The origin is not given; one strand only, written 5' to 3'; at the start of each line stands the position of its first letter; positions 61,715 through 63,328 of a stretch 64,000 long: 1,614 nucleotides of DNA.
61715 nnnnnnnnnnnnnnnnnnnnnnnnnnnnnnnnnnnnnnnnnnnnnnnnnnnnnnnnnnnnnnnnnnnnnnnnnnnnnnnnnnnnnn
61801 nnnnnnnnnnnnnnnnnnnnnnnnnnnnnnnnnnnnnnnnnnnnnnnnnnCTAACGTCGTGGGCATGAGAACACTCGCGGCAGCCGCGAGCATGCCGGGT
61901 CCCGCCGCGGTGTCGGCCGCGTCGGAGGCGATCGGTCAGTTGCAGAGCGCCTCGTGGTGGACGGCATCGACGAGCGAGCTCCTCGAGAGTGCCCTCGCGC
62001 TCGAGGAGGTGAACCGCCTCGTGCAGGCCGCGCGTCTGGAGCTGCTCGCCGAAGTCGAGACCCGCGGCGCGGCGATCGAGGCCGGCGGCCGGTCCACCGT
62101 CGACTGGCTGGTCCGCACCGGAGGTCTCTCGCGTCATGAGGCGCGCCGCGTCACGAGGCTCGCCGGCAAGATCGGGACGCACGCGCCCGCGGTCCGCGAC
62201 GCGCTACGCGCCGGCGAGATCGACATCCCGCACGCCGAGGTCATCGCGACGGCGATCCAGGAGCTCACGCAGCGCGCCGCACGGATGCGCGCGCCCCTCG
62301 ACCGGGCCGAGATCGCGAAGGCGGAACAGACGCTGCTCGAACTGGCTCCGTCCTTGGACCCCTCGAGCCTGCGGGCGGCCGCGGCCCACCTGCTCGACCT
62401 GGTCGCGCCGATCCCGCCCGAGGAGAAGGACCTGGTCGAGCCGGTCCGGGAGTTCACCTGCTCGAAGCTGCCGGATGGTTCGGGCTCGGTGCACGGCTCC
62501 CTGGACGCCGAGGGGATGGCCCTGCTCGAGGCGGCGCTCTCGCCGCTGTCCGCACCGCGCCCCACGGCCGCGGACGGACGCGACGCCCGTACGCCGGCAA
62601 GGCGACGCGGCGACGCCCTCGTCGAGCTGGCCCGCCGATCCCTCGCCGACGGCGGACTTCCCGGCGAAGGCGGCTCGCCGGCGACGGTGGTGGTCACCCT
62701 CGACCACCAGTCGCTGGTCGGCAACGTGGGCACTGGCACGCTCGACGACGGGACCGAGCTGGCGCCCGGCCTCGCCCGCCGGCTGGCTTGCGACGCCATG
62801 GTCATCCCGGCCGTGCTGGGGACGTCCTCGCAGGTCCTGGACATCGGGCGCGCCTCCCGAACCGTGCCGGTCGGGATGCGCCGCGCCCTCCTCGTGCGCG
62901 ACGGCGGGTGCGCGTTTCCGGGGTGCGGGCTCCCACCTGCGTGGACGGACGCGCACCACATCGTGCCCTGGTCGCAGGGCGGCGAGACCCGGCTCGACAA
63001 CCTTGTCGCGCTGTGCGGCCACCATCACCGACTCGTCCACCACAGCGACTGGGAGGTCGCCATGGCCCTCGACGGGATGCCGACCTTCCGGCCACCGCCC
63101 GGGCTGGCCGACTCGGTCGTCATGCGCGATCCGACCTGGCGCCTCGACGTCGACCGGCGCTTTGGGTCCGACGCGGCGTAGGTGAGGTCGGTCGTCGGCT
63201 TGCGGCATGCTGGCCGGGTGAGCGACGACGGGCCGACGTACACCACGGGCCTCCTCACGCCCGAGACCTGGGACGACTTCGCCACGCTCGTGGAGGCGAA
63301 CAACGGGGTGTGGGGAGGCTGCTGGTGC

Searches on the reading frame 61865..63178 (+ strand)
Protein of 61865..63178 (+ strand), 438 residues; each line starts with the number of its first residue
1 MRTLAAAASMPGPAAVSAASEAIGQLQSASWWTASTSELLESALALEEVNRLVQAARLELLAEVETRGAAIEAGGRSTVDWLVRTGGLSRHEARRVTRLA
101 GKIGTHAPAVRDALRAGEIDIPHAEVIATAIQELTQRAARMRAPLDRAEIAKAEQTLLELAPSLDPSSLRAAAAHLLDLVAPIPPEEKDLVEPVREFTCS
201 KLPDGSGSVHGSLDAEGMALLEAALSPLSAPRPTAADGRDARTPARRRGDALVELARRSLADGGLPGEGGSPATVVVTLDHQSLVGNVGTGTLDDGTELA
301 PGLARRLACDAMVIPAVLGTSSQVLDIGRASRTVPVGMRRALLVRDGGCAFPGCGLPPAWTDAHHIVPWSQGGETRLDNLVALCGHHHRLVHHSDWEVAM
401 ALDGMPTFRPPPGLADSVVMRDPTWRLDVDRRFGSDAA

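Call 12: search_protein_families(library=pfam, proteins=[window:61865-63178:+], max_evalue=0.01)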
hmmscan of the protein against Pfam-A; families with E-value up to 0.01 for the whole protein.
window:61865-63178:+ (438 aa): 3 families
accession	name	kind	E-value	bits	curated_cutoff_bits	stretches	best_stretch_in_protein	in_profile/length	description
PF02720.22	DUF222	-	8.3e-37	127.6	24.4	1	45-346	6-306/306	Domain of unknown function (DUF222)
PF01844.29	HNH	-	7.7e-08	32.8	21.4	1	354-393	4-46/47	HNH endonuclease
PF13391.12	HNH_2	-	0.00019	21.7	21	1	349-390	1-57/66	HNH endonuclease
